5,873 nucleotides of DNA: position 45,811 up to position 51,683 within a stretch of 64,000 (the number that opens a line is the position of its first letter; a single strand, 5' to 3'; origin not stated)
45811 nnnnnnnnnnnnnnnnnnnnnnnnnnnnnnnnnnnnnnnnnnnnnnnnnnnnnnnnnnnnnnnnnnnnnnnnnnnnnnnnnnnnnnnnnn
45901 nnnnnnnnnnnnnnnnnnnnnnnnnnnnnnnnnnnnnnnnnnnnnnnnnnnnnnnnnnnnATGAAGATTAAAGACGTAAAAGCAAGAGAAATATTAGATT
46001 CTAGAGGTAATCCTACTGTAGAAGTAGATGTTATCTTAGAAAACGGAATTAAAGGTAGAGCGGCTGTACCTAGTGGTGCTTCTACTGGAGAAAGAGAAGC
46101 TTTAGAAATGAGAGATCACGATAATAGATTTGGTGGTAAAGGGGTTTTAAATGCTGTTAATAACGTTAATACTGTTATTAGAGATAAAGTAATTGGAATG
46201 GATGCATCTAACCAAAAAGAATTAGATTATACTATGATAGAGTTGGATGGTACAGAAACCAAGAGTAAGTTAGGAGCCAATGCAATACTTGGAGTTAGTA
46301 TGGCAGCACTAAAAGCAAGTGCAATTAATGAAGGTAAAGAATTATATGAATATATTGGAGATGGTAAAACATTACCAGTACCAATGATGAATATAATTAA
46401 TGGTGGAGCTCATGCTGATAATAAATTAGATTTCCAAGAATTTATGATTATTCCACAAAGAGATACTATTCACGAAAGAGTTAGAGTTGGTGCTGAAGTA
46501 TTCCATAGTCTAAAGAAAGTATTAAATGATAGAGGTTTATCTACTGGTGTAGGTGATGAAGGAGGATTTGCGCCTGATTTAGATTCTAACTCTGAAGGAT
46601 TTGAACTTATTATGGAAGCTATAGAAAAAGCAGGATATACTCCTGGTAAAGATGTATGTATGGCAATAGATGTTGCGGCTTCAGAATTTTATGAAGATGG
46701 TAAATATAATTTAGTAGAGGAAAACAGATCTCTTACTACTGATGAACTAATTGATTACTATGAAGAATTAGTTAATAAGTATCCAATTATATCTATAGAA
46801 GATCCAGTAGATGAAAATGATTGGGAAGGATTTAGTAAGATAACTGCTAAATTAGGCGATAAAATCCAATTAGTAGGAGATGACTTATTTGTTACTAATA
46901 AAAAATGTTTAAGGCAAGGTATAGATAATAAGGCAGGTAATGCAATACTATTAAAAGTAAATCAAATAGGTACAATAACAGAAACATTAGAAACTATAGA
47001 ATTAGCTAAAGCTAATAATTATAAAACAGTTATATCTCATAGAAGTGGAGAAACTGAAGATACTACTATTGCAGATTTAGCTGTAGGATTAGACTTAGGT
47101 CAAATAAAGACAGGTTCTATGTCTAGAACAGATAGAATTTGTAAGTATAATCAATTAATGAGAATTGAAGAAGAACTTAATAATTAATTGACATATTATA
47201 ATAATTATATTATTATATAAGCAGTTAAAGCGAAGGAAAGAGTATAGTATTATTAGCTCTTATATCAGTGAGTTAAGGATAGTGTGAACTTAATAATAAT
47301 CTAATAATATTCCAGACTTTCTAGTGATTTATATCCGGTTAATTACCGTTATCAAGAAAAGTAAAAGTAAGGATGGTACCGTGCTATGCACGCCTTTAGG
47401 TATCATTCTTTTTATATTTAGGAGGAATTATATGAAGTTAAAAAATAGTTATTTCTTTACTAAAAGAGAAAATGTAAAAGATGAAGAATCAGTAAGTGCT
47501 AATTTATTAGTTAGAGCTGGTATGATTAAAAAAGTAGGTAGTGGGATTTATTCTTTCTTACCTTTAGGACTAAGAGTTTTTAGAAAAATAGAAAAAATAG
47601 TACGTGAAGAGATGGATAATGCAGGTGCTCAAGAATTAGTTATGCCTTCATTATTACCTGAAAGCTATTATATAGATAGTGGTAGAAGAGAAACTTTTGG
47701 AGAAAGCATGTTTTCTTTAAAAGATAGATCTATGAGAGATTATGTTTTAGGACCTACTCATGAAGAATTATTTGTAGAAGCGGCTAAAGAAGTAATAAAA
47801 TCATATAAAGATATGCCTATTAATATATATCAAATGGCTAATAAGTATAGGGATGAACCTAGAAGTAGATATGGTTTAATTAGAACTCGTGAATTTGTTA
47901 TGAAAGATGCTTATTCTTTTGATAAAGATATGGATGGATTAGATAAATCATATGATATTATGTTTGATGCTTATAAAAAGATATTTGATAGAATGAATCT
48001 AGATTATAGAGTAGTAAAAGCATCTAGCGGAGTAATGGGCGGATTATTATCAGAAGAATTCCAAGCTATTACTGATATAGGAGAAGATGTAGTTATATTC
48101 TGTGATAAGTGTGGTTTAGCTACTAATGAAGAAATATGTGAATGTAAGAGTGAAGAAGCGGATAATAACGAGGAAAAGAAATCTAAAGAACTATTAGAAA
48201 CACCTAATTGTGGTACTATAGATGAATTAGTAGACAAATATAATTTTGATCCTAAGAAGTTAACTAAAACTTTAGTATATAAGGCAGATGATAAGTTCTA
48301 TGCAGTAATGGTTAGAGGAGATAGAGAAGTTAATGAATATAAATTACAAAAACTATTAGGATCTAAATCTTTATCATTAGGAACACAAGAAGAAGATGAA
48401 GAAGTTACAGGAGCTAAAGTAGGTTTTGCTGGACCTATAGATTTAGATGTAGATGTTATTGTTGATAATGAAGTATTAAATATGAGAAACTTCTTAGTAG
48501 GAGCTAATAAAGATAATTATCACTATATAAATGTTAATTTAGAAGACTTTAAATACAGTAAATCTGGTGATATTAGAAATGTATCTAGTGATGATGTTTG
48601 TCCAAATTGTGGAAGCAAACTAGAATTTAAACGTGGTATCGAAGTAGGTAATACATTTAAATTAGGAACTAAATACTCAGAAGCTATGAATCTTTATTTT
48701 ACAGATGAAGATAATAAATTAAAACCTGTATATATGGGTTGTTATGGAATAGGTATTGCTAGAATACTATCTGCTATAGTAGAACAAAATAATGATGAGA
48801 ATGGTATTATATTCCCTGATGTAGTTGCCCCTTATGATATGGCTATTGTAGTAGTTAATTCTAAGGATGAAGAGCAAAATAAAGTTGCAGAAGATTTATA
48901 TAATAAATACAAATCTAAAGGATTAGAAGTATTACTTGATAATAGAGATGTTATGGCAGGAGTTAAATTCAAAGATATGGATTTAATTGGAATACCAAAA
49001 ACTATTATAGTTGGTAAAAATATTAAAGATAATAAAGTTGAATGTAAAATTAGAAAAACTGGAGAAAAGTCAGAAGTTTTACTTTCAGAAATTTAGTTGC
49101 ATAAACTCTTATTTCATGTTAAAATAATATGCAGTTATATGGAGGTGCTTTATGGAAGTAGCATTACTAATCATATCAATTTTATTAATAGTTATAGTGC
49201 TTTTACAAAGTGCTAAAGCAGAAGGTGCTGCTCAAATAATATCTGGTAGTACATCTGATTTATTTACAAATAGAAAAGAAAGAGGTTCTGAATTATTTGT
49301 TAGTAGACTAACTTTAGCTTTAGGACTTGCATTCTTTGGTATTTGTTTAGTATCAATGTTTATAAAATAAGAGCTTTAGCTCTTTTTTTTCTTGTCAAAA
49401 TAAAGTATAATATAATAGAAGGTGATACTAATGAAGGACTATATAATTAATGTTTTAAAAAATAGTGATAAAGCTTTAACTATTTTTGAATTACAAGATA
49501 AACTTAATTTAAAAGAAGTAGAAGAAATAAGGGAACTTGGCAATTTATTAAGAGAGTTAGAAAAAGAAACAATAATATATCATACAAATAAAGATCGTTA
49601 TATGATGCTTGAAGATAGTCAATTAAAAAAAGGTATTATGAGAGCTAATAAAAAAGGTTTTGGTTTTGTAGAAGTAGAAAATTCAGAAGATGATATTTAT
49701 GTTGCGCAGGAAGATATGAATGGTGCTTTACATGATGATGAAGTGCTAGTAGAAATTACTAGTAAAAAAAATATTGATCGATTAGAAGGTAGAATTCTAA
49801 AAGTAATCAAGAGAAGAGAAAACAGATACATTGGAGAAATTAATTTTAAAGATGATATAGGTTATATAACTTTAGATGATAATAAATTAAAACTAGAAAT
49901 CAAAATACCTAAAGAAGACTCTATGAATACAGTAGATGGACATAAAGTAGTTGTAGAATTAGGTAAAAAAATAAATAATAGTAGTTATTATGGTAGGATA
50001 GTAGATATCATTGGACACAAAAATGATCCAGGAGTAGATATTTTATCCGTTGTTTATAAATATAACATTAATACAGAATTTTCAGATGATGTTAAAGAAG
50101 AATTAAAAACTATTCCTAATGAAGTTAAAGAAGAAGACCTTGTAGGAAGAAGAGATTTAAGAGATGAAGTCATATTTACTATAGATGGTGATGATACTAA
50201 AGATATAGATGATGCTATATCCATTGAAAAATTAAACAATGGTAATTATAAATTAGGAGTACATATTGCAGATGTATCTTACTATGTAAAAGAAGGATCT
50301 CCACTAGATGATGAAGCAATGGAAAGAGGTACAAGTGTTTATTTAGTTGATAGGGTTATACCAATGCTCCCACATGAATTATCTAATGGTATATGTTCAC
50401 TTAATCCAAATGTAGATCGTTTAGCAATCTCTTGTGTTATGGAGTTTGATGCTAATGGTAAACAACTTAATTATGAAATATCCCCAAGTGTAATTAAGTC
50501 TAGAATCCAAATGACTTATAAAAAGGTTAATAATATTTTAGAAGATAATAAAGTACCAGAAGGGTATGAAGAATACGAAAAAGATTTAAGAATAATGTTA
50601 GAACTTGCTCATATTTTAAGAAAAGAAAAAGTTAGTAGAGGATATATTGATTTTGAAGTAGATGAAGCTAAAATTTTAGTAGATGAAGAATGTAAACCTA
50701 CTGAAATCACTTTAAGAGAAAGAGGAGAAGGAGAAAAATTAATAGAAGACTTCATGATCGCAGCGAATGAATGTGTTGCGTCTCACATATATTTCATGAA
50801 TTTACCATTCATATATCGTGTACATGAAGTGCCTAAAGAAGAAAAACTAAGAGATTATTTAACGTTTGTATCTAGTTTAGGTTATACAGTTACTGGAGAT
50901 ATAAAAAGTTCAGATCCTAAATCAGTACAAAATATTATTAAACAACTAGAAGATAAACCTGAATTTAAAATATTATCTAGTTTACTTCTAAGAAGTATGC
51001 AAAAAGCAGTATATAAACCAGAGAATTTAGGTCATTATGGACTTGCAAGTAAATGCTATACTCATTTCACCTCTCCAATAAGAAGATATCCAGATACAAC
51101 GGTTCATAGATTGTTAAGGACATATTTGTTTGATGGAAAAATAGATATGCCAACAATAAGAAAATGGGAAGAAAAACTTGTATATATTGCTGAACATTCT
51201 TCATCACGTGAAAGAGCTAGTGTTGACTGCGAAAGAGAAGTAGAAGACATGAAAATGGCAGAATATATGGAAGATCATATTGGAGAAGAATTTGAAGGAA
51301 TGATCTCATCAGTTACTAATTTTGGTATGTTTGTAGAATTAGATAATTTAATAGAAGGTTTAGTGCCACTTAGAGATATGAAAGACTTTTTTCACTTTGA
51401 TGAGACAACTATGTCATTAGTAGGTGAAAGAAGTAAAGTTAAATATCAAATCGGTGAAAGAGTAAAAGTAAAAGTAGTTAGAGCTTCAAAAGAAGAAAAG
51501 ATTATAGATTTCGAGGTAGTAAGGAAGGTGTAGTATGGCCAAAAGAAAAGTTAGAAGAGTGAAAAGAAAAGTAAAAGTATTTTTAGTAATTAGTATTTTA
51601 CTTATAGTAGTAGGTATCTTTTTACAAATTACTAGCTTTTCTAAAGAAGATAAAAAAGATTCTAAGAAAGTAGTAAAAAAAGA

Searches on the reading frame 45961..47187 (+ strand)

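Call 72: search_protein_families(library=pfam, proteins=[window:45961-47187:+], max_evalue=0.000001)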
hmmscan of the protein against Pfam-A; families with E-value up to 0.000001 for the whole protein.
window:45961-47187:+ (408 aa): 3 families
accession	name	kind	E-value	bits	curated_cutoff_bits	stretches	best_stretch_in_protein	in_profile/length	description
PF00113.28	Enolase_C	-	2.5e-126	421.4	21.5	1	137-407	3-282/296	Enolase, C-terminal TIM barrel domain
PF03952.21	Enolase_N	-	3.9e-57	192.5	35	1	3-132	1-131/131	Enolase, N-terminal domain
PF13378.12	MR_MLE_C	-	7.7e-08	32.7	29.4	1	249-360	46-154/219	Enolase C-terminal domain-like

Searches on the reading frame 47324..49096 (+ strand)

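Call 72: search_protein_families(library=pfam, proteins=[window:47324-49096:+], max_evalue=0.000001)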
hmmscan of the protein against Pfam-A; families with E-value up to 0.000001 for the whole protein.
window:47324-49096:+ (590 aa): 3 families
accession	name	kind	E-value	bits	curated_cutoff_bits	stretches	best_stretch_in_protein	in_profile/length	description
PF00587.30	tRNA-synt_2b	-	3.6e-34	118.8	29.3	1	130-489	1-179/179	tRNA synthetase class II core domain (G, H, P, S and T)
PF04073.20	tRNA_edit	-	2e-27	96.1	25.5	1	293-407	1-119/123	Aminoacyl-tRNA editing domain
PF03129.25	HGTP_anticodon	-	2.8e-15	56.7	21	1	506-589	2-86/94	Anticodon binding domain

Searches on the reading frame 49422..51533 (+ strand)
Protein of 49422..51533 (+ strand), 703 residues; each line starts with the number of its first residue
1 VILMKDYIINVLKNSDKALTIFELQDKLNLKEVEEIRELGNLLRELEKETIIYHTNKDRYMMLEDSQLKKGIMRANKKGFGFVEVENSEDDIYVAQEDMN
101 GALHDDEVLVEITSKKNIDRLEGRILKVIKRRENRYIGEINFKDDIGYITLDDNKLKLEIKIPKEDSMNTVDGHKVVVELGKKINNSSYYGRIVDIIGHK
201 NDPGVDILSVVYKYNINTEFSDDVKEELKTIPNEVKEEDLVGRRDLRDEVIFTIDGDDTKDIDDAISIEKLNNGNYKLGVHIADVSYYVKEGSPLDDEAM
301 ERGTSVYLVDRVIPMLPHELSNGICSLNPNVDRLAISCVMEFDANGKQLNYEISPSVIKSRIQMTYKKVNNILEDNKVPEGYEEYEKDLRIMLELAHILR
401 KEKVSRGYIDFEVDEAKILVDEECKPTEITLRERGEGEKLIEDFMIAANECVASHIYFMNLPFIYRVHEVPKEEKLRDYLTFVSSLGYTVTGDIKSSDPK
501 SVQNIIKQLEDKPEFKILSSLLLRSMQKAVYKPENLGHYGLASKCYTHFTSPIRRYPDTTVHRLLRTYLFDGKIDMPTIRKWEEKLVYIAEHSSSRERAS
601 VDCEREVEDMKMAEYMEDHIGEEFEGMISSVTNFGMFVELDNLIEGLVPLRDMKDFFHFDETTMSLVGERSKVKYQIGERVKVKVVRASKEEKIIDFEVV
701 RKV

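Call 72: search_protein_families(library=pfam, proteins=[window:49422-51533:+], max_evalue=0.000001)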
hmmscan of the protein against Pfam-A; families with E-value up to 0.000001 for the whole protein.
window:49422-51533:+ (703 aa): 4 families
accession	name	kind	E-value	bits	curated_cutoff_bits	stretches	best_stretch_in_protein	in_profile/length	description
PF00773.25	RNB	-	3.5e-121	404.9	29.3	1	243-570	1-325/326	RNB domain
PF17876.7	CSD2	-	2.8e-25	88.6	26.2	1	148-221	1-74/74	Cold shock domain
PF08206.17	OB_RNB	-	2e-18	66.3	24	1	71-128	1-58/58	Ribonuclease B OB domain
PF00575.29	S1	-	1.3e-13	51.6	22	1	619-697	3-71/74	S1 RNA binding domain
